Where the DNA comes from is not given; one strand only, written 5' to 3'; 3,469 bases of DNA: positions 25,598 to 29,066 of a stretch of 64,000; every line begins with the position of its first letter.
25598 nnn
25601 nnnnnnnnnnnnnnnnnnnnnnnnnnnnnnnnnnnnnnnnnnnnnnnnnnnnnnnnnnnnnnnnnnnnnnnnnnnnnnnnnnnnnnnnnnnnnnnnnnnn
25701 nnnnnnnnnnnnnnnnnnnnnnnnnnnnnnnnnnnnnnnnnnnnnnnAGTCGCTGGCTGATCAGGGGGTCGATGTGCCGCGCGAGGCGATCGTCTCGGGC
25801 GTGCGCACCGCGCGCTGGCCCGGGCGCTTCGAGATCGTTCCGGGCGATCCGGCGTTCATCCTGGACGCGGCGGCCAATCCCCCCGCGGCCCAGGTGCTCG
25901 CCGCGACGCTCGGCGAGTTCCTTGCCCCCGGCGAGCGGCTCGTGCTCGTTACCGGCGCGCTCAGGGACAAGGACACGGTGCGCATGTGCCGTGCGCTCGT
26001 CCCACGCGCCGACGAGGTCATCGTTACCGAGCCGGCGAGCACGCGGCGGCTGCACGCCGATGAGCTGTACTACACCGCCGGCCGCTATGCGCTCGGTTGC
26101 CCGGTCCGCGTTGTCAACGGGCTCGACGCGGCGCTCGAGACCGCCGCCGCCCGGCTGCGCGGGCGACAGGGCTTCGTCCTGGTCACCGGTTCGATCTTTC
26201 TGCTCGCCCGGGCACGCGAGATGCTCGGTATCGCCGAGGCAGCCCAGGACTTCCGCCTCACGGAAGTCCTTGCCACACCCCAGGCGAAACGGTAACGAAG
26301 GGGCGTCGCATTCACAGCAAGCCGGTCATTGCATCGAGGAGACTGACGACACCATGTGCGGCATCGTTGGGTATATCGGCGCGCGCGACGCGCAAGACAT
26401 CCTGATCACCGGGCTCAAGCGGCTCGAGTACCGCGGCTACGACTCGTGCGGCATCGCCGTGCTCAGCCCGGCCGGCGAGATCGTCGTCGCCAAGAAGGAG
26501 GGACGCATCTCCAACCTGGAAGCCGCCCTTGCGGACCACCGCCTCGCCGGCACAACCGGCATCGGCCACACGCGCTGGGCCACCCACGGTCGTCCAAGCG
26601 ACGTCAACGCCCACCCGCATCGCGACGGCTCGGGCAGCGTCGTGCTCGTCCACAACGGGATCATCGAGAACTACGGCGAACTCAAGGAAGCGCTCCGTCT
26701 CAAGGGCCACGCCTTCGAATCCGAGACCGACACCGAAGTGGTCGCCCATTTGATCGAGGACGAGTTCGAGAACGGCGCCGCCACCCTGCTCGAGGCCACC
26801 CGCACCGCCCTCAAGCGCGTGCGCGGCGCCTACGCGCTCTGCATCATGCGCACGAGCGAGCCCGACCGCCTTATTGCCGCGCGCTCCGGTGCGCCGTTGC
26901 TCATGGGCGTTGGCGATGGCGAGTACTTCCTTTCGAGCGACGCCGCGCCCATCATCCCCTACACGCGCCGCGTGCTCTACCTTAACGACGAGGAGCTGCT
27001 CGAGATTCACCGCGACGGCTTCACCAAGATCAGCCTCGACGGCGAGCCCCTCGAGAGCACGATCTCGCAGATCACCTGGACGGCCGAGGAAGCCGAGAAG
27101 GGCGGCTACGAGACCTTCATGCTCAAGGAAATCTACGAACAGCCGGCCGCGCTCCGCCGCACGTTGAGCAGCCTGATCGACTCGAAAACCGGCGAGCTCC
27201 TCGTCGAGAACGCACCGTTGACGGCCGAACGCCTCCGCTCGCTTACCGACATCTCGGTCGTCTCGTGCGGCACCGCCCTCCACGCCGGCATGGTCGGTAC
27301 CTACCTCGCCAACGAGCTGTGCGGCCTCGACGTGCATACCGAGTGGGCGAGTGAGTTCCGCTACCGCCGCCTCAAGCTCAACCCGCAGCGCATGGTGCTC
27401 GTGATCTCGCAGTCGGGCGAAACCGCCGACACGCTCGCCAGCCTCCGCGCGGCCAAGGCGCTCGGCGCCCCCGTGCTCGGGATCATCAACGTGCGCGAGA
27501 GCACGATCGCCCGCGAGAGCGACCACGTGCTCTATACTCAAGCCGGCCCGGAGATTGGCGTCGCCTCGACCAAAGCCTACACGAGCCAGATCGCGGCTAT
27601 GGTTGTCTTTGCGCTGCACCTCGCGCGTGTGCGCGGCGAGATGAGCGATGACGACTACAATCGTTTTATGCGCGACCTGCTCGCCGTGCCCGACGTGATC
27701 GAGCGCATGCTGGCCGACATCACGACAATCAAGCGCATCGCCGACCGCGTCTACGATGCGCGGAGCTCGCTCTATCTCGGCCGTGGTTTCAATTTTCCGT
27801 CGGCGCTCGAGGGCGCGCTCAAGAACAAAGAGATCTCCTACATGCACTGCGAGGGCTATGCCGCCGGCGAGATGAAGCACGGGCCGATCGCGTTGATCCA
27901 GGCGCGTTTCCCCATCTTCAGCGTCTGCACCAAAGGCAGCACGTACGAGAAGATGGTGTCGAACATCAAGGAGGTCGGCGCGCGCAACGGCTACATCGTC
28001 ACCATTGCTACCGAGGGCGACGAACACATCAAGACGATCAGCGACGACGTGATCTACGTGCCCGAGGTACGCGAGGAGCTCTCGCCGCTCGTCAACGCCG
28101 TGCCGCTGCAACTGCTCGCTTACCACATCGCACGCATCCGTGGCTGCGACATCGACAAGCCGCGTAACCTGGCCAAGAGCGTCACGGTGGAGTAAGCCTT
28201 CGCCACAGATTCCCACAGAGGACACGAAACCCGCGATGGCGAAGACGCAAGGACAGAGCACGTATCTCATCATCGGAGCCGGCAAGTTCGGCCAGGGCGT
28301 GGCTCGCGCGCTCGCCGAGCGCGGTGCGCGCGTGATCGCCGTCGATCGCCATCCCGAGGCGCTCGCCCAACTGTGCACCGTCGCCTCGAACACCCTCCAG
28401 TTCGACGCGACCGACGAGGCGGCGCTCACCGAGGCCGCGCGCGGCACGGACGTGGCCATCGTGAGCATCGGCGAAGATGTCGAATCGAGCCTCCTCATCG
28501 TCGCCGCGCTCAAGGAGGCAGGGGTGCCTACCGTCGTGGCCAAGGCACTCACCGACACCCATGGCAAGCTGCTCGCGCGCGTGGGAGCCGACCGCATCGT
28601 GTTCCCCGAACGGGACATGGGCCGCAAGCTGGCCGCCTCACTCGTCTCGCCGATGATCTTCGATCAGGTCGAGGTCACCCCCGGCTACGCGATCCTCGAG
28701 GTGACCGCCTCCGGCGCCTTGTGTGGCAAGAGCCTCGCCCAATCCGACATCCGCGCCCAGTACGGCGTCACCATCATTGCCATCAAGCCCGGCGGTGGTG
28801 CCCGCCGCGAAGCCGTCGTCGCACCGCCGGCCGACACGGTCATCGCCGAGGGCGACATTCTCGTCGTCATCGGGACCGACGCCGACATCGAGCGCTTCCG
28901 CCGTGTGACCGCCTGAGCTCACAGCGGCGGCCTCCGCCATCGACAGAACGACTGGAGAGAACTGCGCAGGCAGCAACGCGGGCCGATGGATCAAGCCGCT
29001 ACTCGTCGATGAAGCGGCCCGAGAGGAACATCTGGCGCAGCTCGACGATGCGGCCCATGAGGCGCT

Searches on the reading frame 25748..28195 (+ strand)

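Call 66: search_protein_families(library=pfam, proteins=[window:25748-28195:+], max_evalue=0.00001)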
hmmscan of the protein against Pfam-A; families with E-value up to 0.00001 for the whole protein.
window:25748-28195:+ (815 aa): 3 families
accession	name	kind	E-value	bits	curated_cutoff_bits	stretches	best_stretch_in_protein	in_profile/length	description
PF01380.27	SIS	-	7.9e-46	155.5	25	2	502-622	8-129/131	SIS domain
PF13522.11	GATase_6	-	8.3e-22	78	27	1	267-397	9-129/130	Glutamine amidotransferase domain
PF13537.11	GATase_7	-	4e-15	56.3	25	1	288-398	13-117/123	Glutamine amidotransferase domain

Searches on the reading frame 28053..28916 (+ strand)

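Call 66: search_protein_families(library=pfam, proteins=[window:28053-28916:+], max_evalue=0.00001)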
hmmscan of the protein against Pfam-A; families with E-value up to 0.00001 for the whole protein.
window:28053-28916:+ (287 aa): 8 families
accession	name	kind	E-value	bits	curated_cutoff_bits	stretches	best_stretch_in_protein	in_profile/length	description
PF02254.24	TrkA_N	-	1.9e-21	77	23.8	1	71-185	1-116/116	TrkA-N domain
PF02080.26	TrkA_C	-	1.2e-17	64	27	1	214-284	3-68/71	TrkA-C domain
PF05368.20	NmrA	-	2.9e-09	37.4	27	1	69-166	3-107/298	NmrA-like family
PF03435.24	Sacchrp_dh_NADP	-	9.8e-08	32.8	25.1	1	72-160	2-95/129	Saccharopine dehydrogenase NADP binding domain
PF13460.12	NAD_binding_10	-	1.6e-07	31.8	27.2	1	76-162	3-94/184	NAD(P)H-binding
PF03807.23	F420_oxidored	-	2.9e-07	31.4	21.6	1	73-140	4-68/94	NADP oxidoreductase coenzyme F420-dependent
PF01488.26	Shikimate_DH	-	9.8e-07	29.4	24.3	1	68-141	12-85/138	Shikimate / quinate 5-dehydrogenase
PF02737.24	3HCDH_N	-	8.3e-06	26.3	22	0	73-147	4-77/180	3-hydroxyacyl-CoA dehydrogenase, NAD binding domain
